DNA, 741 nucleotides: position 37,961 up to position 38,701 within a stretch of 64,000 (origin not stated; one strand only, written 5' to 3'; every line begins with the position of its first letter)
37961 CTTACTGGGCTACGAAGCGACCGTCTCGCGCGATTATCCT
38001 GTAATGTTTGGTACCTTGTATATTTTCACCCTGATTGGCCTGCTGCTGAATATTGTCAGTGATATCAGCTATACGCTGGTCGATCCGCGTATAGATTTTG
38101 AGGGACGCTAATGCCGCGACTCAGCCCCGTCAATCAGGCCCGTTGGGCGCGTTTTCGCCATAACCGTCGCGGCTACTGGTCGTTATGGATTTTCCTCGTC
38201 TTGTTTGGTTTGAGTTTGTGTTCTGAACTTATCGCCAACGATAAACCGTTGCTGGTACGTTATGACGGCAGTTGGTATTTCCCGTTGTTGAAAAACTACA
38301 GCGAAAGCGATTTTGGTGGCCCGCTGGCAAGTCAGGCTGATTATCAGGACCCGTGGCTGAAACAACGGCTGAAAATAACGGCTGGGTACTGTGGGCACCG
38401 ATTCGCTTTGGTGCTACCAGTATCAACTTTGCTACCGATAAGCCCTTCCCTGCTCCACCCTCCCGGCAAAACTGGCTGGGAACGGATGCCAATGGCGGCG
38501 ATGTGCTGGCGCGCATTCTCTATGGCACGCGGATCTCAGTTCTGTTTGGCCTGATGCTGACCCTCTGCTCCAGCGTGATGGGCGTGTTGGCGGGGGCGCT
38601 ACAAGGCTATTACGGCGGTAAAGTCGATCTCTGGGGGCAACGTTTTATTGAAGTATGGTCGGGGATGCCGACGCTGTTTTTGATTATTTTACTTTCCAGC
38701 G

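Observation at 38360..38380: One-base deletion frameshift in yejE, the permease of the YejABEF microcin C / peptide importer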

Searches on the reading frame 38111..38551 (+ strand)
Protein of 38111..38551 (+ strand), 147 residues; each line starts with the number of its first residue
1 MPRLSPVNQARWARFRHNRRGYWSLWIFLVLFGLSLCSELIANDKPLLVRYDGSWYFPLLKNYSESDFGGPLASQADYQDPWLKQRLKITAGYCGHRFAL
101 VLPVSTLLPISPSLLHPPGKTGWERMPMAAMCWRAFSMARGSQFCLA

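Call 15: find_encoding_contigs(protein=window:38111-38551:+, flank=3000, max_places=10)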
Protein seq(147 aa) (147 aa): 24 contigs read that carry it; 2 places shown.
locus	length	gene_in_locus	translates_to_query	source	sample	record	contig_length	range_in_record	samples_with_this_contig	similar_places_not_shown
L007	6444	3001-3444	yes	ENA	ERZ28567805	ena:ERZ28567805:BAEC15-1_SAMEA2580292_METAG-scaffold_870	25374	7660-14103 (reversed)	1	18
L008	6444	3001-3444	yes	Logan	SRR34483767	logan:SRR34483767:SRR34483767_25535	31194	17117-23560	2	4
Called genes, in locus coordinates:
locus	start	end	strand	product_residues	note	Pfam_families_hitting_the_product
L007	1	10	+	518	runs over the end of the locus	PF12792:CSS-motif, PF00563:EAL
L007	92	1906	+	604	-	PF00496:SBP_bac_5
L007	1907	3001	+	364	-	PF00528:BPD_transp_1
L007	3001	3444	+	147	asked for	PF12911:OppC_N (faint)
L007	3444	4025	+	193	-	PF00528:BPD_transp_1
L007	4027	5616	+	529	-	PF13191:AAA_16 (faint), PF00005:ABC_tran, PF02463:SMC_N (faint), PF13401:AAA_22 (faint), PF13555:AAA_29 (faint), PF13304:AAA_21 (faint), PF08352:oligo_HPY (faint), PF00005:ABC_tran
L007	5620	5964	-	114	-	PF13989:YejG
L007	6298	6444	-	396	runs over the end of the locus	PF07690:MFS_1, PF00083:Sugar_tr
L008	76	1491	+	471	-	PF00496:SBP_bac_5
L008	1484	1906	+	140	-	-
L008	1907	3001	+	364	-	PF00528:BPD_transp_1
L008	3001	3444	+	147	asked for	PF12911:OppC_N (faint)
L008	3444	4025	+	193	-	PF00528:BPD_transp_1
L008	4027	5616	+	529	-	PF13191:AAA_16 (faint), PF00005:ABC_tran, PF02463:SMC_N (faint), PF13401:AAA_22 (faint), PF13555:AAA_29 (faint), PF13304:AAA_21 (faint), PF08352:oligo_HPY (faint), PF00005:ABC_tran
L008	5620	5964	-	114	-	PF13989:YejG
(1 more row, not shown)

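Call 16: list_cluster_members(proteins=[window:38111-38551:+, window:38353-39132:+])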
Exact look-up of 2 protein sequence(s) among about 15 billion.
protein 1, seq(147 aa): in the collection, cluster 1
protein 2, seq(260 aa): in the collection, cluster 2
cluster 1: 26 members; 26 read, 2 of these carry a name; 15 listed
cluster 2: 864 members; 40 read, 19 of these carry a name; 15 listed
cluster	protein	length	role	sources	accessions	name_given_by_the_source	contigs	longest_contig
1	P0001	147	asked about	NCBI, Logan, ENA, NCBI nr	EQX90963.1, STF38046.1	inner membrane ABC transporter permease yejE [Escherichia coli UMEA 3190-1]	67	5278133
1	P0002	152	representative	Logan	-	-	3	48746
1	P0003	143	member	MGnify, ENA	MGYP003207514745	FL=1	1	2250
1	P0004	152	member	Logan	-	-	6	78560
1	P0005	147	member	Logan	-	-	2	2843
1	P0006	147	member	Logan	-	-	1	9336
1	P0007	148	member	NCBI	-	-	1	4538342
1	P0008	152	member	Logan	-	-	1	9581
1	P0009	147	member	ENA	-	-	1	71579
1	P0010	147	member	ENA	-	-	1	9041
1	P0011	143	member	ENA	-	-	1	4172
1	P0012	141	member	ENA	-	-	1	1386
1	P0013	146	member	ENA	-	-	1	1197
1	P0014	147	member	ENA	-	-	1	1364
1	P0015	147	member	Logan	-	-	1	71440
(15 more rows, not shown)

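Call 31: search_protein_families(proteins=[window:38111-38551:+], library=ncbifam, max_evalue=0.001)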
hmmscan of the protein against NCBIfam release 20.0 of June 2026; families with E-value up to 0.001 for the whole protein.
window:38111-38551:+ (147 aa): 1 family
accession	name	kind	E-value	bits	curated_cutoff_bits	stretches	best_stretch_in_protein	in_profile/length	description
NF011596.0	PRK15021.1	subfamily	1e-55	189.1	439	1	1-89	1-89/341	microcin C ABC transporter permease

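Call 43: find_encoding_contigs(protein=P0001, flank=10000, max_places=10)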
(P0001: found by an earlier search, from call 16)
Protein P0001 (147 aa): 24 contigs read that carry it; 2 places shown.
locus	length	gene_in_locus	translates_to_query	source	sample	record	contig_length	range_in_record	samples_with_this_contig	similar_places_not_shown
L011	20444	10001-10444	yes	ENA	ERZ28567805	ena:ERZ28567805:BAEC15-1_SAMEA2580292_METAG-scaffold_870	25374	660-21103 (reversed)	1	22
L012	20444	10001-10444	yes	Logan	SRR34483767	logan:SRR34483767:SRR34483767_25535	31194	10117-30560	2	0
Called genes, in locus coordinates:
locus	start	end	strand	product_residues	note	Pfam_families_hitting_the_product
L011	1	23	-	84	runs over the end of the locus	PF03692:CxxCxxCC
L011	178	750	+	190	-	PF08207:EFP_N, PF01132:EFP, PF09285:Elong-fact-P_C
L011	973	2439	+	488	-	PF01232:Mannitol_dh, PF08125:Mannitol_dh_C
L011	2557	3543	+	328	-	PF02492:cobW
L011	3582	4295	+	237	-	PF01569:PAP2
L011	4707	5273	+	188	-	PF00877:NLPC_P60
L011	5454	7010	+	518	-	PF12792:CSS-motif, PF00563:EAL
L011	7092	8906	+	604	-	PF00496:SBP_bac_5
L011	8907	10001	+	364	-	PF00528:BPD_transp_1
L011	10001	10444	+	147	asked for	PF12911:OppC_N (faint)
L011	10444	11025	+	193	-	PF00528:BPD_transp_1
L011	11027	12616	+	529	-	PF13191:AAA_16 (faint), PF00005:ABC_tran, PF02463:SMC_N (faint), PF13401:AAA_22 (faint), PF13555:AAA_29 (faint), PF13304:AAA_21 (faint), PF08352:oligo_HPY (faint), PF00005:ABC_tran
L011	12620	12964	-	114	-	PF13989:YejG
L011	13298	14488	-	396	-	PF07690:MFS_1, PF00083:Sugar_tr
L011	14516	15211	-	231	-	PF01479:S4, PF00849:PseudoU_synth_2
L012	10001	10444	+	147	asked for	PF12911:OppC_N (faint)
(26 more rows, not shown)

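Call 46: find_encoding_contigs(protein=P0004, flank=1500, max_places=3)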
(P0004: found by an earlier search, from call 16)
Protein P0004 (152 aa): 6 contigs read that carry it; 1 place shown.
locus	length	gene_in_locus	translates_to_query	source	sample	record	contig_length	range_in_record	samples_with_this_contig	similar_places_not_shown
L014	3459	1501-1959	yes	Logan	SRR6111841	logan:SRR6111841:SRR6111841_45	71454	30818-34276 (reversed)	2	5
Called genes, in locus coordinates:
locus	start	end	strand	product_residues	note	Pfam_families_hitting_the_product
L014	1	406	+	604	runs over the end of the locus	PF00496:SBP_bac_5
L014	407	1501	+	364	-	PF00528:BPD_transp_1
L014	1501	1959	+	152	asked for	PF12911:OppC_N (faint)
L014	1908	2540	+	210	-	PF00528:BPD_transp_1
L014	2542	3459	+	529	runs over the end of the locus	PF13191:AAA_16 (faint), PF00005:ABC_tran, PF00270:DEAD (faint), PF13401:AAA_22 (faint), PF13555:AAA_29 (faint), PF13304:AAA_21 (faint), PF00005:ABC_tran, PF02463:SMC_N (weak), +1 more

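Call 47: find_encoding_contigs(protein=P0005, flank=1500, max_places=3)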
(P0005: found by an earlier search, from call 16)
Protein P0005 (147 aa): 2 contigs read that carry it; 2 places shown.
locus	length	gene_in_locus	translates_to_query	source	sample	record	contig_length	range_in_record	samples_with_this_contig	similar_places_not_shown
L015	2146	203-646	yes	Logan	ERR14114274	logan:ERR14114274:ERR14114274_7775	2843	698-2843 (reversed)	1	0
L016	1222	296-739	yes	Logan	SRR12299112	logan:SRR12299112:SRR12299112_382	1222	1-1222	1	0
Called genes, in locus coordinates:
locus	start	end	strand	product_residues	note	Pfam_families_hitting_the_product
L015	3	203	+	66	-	PF00528:BPD_transp_1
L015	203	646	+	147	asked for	-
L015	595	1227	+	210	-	PF00528:BPD_transp_1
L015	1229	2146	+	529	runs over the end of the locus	PF13191:AAA_16 (faint), PF00005:ABC_tran, PF02463:SMC_N (faint), PF13401:AAA_22 (faint), PF13555:AAA_29 (faint), PF13304:AAA_21 (faint), PF08352:oligo_HPY (faint), PF00005:ABC_tran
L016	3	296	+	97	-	PF00528:BPD_transp_1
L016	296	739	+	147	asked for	-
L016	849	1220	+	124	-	?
